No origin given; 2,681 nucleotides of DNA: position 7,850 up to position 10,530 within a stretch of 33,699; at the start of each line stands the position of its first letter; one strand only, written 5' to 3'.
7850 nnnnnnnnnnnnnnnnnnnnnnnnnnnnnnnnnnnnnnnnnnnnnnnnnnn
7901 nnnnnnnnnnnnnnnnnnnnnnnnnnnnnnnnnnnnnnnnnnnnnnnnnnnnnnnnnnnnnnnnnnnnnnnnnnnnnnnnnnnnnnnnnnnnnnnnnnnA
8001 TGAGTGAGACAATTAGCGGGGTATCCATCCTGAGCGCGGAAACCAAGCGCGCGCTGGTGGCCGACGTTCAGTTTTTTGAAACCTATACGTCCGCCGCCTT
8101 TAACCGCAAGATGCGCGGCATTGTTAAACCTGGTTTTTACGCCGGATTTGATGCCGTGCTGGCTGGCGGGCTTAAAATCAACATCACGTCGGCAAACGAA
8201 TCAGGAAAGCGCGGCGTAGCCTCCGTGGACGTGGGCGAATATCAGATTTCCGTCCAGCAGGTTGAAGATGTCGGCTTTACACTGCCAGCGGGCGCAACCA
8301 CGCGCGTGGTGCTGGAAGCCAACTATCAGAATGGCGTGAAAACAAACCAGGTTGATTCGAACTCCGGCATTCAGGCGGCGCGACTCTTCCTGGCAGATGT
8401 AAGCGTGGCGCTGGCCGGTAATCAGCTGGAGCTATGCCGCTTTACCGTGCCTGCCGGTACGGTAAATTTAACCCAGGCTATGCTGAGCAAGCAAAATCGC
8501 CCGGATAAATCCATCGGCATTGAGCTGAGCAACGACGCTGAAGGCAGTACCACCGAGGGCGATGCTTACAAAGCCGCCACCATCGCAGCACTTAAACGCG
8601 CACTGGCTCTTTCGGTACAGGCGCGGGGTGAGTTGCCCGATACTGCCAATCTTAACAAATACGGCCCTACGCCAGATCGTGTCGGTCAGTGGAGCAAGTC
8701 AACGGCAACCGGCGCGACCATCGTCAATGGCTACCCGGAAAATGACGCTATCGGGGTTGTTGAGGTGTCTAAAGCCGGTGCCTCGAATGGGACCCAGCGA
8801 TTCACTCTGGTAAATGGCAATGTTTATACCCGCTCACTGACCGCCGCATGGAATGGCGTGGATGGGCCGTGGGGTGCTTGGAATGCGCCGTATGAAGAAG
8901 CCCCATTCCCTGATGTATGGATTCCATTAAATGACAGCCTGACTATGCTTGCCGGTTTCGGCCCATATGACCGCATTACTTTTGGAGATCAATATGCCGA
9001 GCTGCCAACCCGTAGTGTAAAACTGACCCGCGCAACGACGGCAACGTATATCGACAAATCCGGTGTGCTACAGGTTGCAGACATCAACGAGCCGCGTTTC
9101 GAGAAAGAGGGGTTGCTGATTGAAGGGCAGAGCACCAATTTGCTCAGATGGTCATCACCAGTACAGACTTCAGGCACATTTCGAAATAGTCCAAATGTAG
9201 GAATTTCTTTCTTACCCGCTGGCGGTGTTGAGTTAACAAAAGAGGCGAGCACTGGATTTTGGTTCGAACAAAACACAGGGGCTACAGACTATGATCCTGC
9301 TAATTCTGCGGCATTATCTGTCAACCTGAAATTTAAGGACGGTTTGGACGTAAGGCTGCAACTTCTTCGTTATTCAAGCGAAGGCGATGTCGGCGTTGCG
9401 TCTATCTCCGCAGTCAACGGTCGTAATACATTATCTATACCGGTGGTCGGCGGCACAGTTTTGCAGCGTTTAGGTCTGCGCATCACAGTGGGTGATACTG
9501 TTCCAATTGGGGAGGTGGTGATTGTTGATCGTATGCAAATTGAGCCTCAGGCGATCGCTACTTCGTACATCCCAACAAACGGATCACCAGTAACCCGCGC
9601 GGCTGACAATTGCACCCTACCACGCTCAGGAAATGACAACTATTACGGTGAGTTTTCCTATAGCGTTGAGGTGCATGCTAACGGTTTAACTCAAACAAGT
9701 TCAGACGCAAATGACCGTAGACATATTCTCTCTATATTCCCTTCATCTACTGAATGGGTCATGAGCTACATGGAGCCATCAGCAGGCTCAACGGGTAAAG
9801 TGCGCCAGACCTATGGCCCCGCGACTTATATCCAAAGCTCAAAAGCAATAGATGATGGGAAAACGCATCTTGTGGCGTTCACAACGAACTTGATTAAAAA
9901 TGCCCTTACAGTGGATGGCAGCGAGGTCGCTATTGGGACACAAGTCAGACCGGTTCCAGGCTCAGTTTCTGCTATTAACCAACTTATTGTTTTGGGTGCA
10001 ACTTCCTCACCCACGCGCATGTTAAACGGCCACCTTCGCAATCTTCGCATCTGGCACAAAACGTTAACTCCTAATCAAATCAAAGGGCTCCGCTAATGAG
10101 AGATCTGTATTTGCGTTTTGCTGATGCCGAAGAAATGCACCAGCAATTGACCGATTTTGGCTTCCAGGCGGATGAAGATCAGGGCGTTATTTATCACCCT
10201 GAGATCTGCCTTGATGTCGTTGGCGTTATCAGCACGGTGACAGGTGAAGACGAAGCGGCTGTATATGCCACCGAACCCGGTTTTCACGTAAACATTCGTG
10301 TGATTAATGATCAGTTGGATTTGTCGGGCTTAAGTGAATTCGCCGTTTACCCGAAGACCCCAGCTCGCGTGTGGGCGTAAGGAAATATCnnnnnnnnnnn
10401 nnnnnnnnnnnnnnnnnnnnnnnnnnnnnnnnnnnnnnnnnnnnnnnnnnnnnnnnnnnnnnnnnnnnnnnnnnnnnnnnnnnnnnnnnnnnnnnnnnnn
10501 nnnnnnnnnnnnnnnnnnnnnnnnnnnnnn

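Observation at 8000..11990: Two tandem tail-fibre cassettes in direct orientation, with no invertase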

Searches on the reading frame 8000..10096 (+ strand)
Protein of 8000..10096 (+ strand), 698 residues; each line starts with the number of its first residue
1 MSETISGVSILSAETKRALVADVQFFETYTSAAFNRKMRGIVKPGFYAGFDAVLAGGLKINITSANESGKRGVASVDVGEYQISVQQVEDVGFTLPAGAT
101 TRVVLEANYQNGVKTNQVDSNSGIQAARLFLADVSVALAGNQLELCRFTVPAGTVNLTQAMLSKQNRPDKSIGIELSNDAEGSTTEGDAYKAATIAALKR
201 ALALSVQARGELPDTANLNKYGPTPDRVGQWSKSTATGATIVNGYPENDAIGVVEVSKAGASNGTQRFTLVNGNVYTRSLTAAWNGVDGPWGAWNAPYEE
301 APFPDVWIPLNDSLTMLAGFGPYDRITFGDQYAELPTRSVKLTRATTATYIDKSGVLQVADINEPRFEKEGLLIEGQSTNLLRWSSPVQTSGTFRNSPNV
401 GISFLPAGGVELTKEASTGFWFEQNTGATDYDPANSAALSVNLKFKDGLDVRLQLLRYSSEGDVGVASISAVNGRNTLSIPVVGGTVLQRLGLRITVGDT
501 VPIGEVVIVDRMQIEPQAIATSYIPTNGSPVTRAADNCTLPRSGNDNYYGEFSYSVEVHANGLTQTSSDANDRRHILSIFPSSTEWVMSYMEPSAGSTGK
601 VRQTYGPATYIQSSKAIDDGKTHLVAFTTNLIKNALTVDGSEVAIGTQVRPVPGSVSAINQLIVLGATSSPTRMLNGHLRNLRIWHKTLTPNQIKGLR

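Call 7: search_protein_families(library=pfam, proteins=[window:8000-10096:+], max_evalue=0.1)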
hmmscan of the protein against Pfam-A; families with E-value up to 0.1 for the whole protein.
window:8000-10096:+ (698 aa): 3 families
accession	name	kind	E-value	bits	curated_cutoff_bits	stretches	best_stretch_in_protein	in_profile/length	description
PF13385.13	Laminin_G_3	-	1.6e-09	38.6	27.6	1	549-695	16-151/151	Concanavalin A-like lectin/glucanases superfamily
PF00054.30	Laminin_G_1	-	0.021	15.5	24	0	608-668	41-101/131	Laminin G domain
PF01510.30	Amidase_2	-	0.062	14.1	26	0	169-213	72-111/131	N-acetylmuramoyl-L-alanine amidase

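Call 8: search_protein_families(library=phrogs, proteins=[window:8000-10096:+], max_evalue=0.01)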
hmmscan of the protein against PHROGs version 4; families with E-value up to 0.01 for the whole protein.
window:8000-10096:+ (698 aa): 9 families
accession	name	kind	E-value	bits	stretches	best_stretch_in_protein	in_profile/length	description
phrog_454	-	tail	3.2e-58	198.8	1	12-204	46-237/1376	tail fiber protein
phrog_2631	-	tail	2e-54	186.3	1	11-201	12-201/644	tail fiber protein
phrog_1419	-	tail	5.9e-54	184.5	2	299-386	358-447/793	tail protein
phrog_5454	-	tail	9.7e-52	177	1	12-178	15-181/1229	tail fiber protein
phrog_19162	-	unknown function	6.4e-32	111.9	1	3-166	8-167/419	-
phrog_5939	-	tail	7.5e-32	111.7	1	340-696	371-759/801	tail protein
phrog_12714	-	unknown function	1.3e-07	31.6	1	300-383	170-249/568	-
phrog_4618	-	tail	1.4e-06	28.3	1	174-295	176-279/413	tail collar fiber protein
phrog_8147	-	tail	0.0032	17.6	0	610-696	357-435/436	tail fiber protein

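Call 29: search_solved_structures(query=window:8000-10096:+, max_evalue=1, show_alignments=2)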
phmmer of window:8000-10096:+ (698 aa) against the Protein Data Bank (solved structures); distinct sequences matched with E-value up to 1: 2.
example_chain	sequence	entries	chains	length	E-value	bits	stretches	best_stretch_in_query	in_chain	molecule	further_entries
6tb9_F3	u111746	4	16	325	3.8e-05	25.4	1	338-427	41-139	Head spike fiber Rcc01080 | Uncharacterized protein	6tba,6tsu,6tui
7xr3_Z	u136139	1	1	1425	0.81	11.1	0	543-668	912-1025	VP1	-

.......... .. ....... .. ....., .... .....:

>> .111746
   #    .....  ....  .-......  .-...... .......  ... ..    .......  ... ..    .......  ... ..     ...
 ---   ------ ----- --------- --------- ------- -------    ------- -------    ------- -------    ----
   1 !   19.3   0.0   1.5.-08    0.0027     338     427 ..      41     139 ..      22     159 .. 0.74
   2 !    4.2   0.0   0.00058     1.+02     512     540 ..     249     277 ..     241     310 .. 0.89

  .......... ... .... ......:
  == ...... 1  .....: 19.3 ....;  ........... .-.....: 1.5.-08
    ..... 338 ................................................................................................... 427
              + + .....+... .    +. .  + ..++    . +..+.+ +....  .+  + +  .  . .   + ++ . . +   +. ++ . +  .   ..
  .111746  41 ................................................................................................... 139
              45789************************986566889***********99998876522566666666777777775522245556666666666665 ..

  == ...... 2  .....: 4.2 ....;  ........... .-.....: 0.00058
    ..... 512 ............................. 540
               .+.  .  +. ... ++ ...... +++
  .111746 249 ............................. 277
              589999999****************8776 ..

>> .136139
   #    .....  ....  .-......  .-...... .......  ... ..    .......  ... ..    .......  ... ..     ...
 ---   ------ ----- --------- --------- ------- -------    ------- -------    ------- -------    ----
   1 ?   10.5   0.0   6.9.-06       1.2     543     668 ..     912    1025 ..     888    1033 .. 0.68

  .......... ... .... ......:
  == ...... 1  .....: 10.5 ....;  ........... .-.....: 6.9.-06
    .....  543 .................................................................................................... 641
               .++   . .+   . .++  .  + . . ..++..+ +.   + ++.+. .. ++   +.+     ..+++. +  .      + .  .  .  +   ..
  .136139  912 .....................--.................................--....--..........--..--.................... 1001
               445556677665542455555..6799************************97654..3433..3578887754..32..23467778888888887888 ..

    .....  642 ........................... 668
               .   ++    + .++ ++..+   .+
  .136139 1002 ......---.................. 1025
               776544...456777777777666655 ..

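Call 57: find_homologous_proteins(query=window:8000-10096:+, max_evalue=1e-20)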
Query window:8000-10096:+ (698 aa): 301 proteins with E <= 1e-20 among 8000 candidates; the best 120 are listed.
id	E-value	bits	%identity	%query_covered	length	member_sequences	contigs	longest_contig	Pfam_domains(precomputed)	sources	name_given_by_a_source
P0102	0.0e+0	1548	100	100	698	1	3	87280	PF13385.14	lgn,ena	-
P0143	0.0e+0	1370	88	100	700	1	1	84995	PF13385.14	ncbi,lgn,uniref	ncbi:phage head spike fiber domain-containing protein [Leclercia adecarboxylata]|uniref:phage head s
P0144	0.0e+0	1352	87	100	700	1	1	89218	PF13385.14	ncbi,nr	ncbi:MAG: sialidase [Bacteriophage sp.]|nr:MAG: sialidase [Bacteriophage sp.]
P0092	0.0e+0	1313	86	100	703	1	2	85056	PF13385.14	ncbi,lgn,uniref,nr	ncbi:hypothetical protein K9O81_18645 [Leclercia adecarboxylata]|uniref:phage head spike fiber domai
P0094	0.0e+0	1147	75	100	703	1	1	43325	PF13385.14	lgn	-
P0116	0.0e+0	1012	96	55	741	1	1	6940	PF13385.14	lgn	-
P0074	7.1e-281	951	90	56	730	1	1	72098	PF13385.14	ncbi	-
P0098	2.4e-275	933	63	100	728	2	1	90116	-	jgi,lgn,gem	-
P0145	4.9e-239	813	89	59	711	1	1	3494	-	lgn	-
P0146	1.7e-234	798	90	55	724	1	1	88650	-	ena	-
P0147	2.5e-196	672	75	56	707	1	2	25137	-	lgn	-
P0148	2.7e-194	665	76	55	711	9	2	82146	-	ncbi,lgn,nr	ncbi:hypothetical protein MKW06_001764 [Escherichia coli]|nr:hypothetical protein [Escherichia coli]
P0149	6.5e-193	661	76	55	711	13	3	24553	-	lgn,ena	-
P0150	1.1e-191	657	74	56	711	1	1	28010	-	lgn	-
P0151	5.1e-188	645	74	55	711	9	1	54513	-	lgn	-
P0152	5.6e-135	469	55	58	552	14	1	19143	PF13385.14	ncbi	-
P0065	5.7e-135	469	54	57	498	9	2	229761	PF13385.14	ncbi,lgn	-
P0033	7.0e-134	466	56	58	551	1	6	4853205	PF13385.14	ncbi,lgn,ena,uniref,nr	ncbi:phage head spike fiber domain-containing protein [Leclercia adecarboxylata]|uniref:phage head s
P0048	2.5e-133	464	54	58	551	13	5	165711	PF13385.14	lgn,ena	-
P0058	1.2e-132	462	55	58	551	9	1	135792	PF13385.14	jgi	-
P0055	4.9e-130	453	55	58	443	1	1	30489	PF13385.14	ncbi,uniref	ncbi:phage head spike fiber domain-containing protein, partial [Leclercia adecarboxylata]|uniref:pha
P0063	1.8e-125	438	51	57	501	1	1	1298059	PF13385.14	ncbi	ncbi:LamG-like jellyroll fold domain-containing protein [Enterobacter hormaechei]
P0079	1.5e-124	435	52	58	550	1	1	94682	PF13385.14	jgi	-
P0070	7.9e-122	426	51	57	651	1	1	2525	PF13385.14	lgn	-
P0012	6.2e-99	350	48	57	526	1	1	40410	PF13385.14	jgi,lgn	-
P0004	7.6e-90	320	42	58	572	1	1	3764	PF13385.14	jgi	-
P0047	7.7e-87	310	49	27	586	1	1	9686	PF13385.14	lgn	-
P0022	8.0e-84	300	41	58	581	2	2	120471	PF13385.14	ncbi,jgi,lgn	-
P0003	6.0e-83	297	43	58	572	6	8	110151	PF13385.14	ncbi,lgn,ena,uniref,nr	ncbi:MAG: LamG-like jellyroll fold domain-containing protein [Leclercia adecarboxylata]|uniref:phage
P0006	9.3e-83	297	47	29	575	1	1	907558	PF13385.14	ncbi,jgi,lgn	-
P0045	2.4e-82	295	44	27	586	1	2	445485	PF13385.14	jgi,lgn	-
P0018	8.5e-81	290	40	57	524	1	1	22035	PF13385.14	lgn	-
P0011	1.5e-80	290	42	57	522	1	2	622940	PF13385.14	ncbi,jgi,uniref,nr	ncbi:LamG-like jellyroll fold domain-containing protein [Atlantibacter sp.]|uniref:phage head spike 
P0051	5.6e-80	288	40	57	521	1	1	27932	PF13385.14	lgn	-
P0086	7.8e-80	287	47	27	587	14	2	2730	PF13385.14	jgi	-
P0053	3.3e-79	285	46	27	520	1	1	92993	PF13385.14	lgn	-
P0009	9.7e-79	284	42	57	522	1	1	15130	PF13385.14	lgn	-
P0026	2.5e-78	282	42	57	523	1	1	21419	PF13385.14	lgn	-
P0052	2.7e-78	282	39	57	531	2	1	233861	PF13385.14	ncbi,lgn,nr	ncbi:TPA: hypothetical protein L0122_001064 [Citrobacter freundii]|nr:hypothetical protein [Citrobac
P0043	9.2e-77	277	39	57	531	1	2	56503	PF13385.14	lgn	-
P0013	4.5e-76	275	39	57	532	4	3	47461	PF13385.14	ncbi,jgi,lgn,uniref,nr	ncbi:phage head spike fiber domain-containing protein [Atlantibacter hermannii]|uniref:phage head sp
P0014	5.5e-76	274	38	57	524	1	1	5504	PF13385.14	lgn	-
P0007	1.6e-73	266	40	57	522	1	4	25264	PF13385.14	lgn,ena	-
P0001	1.7e-73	266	44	28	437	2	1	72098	PF13385.14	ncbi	-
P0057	1.0e-72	264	39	57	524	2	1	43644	PF13385.14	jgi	-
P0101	1.8e-71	259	43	27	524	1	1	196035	PF13385.14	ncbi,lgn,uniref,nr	ncbi:phage head spike fiber domain-containing protein [Leclercia adecarboxylata]|uniref:phage head s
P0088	1.2e-69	253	44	27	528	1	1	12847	PF13385.14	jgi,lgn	-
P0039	3.0e-68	249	37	57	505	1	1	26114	PF13385.14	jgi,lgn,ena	-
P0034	1.6e-66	243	38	57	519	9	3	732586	PF13385.14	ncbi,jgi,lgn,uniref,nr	ncbi:phage head spike fiber domain-containing protein [Atlantibacter hermannii]|uniref:phage head sp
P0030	2.7e-66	242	38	57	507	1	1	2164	PF13385.14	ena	-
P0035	1.5e-65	240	38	57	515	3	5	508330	PF13385.14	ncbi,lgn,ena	ncbi:LamG-like jellyroll fold domain-containing protein [Escherichia coli]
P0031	3.0e-65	239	37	57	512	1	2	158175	PF13385.14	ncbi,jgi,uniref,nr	ncbi:LamG-like jellyroll fold domain-containing protein [Atlantibacter sp.]|uniref:phage head spike 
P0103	5.0e-64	235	38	57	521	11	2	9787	PF13385.14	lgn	-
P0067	9.1e-64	234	46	27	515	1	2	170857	PF13385.14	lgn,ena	-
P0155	4.8e-57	212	57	29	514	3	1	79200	PF21882.3,PF03406.19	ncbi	ncbi:tail fiber protein [Cronobacter sakazakii]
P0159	3.6e-49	186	36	57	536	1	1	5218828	PF13385.14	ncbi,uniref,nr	ncbi:hypothetical protein RHD99_05560 [Buttiauxella selenatireducens]|uniref:Tail fiber protein n=1 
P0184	3.9e-40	156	35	57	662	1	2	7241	PF12571.14,PF13385.14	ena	-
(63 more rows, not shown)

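Call 65: find_encoding_contigs(protein=P0148, flank=7000, max_places=2)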
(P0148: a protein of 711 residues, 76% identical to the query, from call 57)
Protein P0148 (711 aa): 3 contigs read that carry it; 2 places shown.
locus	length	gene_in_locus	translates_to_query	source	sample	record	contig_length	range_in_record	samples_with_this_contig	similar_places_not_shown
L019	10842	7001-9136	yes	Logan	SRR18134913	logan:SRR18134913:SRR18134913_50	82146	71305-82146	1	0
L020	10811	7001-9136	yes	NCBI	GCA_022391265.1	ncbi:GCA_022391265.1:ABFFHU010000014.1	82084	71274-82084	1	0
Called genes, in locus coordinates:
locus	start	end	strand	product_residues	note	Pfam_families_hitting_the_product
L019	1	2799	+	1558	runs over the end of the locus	-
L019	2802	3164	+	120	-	-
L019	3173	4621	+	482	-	-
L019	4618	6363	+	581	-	PF26903:Phage_P1_Gp16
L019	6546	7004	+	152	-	PF26881:Phage_P1_tail_fiber_R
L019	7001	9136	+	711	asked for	-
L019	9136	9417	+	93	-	-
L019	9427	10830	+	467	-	-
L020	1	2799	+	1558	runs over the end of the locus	-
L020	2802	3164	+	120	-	-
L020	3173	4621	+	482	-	-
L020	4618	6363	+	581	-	PF26903:Phage_P1_Gp16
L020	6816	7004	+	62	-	PF26881:Phage_P1_tail_fiber_R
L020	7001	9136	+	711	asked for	-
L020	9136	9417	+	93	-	-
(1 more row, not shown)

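Call 67: find_encoding_contigs(protein=P0155, flank=7000, max_places=1)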
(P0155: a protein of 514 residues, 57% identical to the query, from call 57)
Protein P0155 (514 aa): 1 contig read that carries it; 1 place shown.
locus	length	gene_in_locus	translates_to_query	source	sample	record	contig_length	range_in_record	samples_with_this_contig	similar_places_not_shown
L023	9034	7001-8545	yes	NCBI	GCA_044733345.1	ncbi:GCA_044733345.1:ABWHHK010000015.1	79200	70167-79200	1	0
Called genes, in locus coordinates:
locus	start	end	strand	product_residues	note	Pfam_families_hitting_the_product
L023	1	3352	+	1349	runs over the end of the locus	-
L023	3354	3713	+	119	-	-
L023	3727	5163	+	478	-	-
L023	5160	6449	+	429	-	PF26903:Phage_P1_Gp16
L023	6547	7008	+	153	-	PF26881:Phage_P1_tail_fiber_R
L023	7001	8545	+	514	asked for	PF03406:Phage_fiber_2, PF21882:Gp53-like_C (faint)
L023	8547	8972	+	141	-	PF02413:Caudo_TAP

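Call 96: search_protein_families(library=ncbifam, proteins=[window:8000-10096:+], max_evalue=0.01)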
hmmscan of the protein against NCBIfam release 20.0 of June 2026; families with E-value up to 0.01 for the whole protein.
window:8000-10096:+ (698 aa): 1 family
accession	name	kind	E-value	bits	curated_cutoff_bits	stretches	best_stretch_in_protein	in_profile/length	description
NF048003.1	GTA_spike_fiber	domain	2.2e-13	51.2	36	1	373-535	1-182/182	phage head spike fiber domain-containing protein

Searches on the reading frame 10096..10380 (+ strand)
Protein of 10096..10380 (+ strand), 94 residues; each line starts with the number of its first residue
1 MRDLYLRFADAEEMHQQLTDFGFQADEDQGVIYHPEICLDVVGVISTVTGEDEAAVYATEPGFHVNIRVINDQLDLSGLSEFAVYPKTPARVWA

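Call 7: search_protein_families(library=pfam, proteins=[window:10096-10380:+], max_evalue=0.1)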
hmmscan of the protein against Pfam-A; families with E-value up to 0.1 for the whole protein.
window:10096-10380:+ (94 aa): 0 families

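Call 8: search_protein_families(library=phrogs, proteins=[window:10096-10380:+], max_evalue=0.01)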
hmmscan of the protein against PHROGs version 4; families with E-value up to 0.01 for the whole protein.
window:10096-10380:+ (94 aa): 2 families
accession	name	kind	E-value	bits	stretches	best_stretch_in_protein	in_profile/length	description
phrog_18574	-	unknown function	9.4e-17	62.2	1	1-94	1-99/99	-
phrog_1361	-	unknown function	3.1e-16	60.3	1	1-94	1-92/92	-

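Call 96: search_protein_families(library=ncbifam, proteins=[window:10096-10380:+], max_evalue=0.01)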
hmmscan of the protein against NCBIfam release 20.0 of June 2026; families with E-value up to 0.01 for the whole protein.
window:10096-10380:+ (94 aa): 0 families

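Call 97: search_protein_families(library=padloc, proteins=[window:10096-10380:+], max_evalue=0.01)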
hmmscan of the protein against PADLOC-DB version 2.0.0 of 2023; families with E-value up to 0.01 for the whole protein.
window:10096-10380:+ (94 aa): 0 families
